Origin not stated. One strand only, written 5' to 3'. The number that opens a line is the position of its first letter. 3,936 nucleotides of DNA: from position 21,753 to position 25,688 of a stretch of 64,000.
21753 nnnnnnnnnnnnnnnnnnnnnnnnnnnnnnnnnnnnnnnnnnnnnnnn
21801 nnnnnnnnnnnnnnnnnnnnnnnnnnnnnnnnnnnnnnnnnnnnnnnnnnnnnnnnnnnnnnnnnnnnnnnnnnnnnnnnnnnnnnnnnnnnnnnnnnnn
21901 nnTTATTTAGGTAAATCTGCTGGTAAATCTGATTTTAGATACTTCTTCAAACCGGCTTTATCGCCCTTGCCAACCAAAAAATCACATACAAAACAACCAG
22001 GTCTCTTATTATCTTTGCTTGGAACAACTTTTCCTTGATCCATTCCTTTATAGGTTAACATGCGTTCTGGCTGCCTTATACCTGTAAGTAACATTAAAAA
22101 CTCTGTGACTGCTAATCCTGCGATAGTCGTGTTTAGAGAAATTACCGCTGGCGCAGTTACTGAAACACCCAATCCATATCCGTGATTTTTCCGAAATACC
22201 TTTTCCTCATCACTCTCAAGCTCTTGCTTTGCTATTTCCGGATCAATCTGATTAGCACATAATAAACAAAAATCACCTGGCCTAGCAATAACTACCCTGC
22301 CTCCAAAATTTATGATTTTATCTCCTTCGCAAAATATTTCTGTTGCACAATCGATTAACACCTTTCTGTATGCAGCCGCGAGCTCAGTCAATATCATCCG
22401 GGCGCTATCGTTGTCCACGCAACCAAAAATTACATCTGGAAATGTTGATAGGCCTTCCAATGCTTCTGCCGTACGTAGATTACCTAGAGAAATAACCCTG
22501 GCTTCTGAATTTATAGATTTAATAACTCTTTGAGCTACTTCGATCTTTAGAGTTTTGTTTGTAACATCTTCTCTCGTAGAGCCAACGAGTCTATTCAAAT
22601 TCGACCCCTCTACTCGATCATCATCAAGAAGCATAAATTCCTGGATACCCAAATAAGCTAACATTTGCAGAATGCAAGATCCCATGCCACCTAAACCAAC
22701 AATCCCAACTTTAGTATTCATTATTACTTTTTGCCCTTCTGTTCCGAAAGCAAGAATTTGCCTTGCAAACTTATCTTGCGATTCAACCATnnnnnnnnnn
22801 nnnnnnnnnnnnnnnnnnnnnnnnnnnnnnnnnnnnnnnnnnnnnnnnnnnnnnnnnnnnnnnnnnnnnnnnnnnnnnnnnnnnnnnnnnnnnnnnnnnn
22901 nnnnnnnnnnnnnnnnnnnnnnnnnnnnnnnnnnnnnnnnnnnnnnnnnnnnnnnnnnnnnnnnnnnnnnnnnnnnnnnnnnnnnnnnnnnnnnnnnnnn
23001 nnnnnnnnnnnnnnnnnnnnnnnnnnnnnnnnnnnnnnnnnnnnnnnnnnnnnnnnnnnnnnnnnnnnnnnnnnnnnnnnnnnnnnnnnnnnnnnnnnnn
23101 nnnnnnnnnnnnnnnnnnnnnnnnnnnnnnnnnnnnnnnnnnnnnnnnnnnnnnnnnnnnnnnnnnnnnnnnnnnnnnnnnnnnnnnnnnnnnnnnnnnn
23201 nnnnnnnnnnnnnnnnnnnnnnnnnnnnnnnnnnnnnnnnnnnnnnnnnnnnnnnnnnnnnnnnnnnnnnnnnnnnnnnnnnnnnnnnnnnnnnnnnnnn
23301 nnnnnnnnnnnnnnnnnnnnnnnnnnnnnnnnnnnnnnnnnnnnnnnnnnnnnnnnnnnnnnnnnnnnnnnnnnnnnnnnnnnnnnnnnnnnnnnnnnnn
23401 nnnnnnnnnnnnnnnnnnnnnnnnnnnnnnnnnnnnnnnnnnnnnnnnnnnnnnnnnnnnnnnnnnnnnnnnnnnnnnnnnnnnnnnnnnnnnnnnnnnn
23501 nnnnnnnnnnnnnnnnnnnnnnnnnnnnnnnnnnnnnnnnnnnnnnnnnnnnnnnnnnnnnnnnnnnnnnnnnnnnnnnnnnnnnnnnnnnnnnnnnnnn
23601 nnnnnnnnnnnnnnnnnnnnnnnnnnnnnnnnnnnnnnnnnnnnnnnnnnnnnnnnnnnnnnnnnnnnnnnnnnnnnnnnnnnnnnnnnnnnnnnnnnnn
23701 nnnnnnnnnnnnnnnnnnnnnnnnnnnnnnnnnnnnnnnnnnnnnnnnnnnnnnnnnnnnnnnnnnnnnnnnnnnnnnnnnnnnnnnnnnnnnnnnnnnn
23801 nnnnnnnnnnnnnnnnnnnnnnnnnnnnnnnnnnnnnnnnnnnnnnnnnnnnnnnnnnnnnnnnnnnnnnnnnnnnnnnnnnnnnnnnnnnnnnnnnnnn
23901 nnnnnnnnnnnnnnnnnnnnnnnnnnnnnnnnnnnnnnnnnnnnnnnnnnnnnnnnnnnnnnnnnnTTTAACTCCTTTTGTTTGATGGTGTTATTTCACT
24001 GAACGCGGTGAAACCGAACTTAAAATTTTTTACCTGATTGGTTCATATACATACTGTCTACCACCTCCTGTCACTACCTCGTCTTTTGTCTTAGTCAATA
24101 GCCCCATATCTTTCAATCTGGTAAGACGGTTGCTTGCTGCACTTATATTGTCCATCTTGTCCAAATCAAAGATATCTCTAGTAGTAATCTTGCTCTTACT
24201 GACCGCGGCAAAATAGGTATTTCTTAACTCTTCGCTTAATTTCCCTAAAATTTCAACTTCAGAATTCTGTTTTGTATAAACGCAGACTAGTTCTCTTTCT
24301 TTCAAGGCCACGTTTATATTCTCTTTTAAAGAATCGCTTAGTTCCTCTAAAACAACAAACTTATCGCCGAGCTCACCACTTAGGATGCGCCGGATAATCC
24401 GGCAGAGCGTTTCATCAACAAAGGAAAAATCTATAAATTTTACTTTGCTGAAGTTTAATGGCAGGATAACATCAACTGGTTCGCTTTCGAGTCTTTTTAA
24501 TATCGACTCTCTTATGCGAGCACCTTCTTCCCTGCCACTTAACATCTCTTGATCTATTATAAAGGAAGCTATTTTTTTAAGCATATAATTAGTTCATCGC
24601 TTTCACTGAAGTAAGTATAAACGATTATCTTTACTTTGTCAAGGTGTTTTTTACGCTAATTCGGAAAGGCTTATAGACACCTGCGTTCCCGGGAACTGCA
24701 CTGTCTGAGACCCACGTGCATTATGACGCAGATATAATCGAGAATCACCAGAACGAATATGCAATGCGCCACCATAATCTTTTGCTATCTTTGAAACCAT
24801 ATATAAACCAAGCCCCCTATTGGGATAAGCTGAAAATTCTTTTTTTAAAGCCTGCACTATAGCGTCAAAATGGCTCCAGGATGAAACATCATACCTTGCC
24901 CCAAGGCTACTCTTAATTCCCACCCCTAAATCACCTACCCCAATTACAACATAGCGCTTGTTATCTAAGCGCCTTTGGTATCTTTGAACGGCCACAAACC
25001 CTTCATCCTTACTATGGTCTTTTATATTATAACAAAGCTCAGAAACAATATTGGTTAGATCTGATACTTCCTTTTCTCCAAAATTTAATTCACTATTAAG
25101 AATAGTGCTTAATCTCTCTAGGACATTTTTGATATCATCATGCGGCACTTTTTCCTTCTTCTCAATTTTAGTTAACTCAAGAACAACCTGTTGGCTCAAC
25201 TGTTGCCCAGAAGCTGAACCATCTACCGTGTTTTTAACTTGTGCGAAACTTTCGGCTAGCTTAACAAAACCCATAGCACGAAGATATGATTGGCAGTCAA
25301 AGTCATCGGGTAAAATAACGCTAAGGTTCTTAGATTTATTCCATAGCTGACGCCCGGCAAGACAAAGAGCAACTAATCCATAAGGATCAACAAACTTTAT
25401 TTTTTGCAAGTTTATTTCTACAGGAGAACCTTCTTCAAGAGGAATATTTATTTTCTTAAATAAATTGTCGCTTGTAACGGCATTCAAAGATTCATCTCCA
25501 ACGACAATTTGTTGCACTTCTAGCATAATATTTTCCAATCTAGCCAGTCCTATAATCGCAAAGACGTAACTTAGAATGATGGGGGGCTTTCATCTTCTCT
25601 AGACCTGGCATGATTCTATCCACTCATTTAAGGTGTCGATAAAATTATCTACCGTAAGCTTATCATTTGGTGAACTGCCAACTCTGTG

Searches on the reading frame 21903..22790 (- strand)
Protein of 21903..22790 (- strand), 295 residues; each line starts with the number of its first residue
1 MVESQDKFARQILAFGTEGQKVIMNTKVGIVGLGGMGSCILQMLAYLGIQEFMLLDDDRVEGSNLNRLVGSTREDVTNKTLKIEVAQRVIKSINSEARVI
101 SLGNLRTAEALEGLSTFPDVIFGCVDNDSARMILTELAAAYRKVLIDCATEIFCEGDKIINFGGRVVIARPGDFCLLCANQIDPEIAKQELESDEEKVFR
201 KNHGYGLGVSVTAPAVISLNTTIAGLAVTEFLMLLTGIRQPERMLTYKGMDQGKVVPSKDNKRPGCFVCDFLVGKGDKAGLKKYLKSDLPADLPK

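Call 24: search_protein_families(library=pfam, proteins=[window:21903-22790:-], max_evalue=0.01)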
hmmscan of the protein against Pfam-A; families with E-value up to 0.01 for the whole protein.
window:21903-22790:- (295 aa): 3 families
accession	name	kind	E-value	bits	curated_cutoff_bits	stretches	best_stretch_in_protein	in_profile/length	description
PF00899.27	ThiF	-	5.1e-39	134.3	28.1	1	9-266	2-236/238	ThiF family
PF17836.7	PglD_N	-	0.0046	17.9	23.4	1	27-78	1-53/78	PglD N-terminal domain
PF03807.23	F420_oxidored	-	0.0084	17.1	21.6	0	27-149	1-92/94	NADP oxidoreductase coenzyme F420-dependent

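Call 94: search_protein_families(library=padloc, proteins=[window:21903-22790:-], max_evalue=0.001)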
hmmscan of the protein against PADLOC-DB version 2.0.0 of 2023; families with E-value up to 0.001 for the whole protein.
window:21903-22790:- (295 aa): 26 families (the best 25 are shown)
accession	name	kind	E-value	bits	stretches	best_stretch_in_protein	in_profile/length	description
PDLC00855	E1-E2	-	2.6e-11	41.3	1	21-110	298-388/579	E1-E2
PDLC00829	E1-E2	-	8.5e-11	39.6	1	23-181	169-321/426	E1-E2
PDLC00850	E1-E2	-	6.1e-10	36.2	1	14-74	304-363/566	E1-E2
PDLC00839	E1-E2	-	1.4e-09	34.8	1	20-148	365-492/602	E1-E2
PDLC00849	E1-E2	-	2.9e-09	34.1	1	6-99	314-404/582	E1-E2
PDLC00844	E1-E2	-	6.9e-09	32.8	1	21-157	272-405/489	E1-E2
PDLC00837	E1-E2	-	7.2e-09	32.9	1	13-67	313-367/593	E1-E2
PDLC00846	E1-E2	-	3.6e-08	30.4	1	16-136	308-429/587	E1-E2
PDLC00848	E1-E2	-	5.6e-08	29.5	1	19-148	368-496/607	E1-E2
PDLC00832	E1-E2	-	8.3e-08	28.9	1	20-80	333-393/588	E1-E2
PDLC00830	E1-E2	-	5.9e-07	26.1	1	20-86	305-371/551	E1-E2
PDLC00852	E1-E2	-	9.7e-07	25.7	1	21-138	322-445/546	E1-E2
PDLC00828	E1-E2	-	1e-06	26.3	1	24-150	174-300/431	E1-E2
PDLC00843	E1-E2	-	1.2e-06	25.4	1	20-110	313-404/575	E1-E2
PDLC00834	E1-E2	-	2.4e-06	24.4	1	19-88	296-369/564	E1-E2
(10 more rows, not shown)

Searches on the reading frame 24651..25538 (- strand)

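Call 24: search_protein_families(library=pfam, proteins=[window:24651-25538:-], max_evalue=0.01)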
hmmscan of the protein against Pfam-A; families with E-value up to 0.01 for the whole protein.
window:24651-25538:- (295 aa): 2 families
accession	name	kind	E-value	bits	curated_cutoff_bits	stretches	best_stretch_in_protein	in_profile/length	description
PF02518.31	HATPase_c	-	1.4e-07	32.4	26.4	1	159-267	4-99/111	Histidine kinase-, DNA gyrase B-, and HSP90-like ATPase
PF13581.12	HATPase_c_2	-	7.4e-05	23.2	27.4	1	136-255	8-112/127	Histidine kinase-like ATPase domain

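Call 94: search_protein_families(library=padloc, proteins=[window:24651-25538:-], max_evalue=0.001)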
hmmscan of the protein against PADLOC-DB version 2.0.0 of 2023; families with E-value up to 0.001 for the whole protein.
window:24651-25538:- (295 aa): 0 families
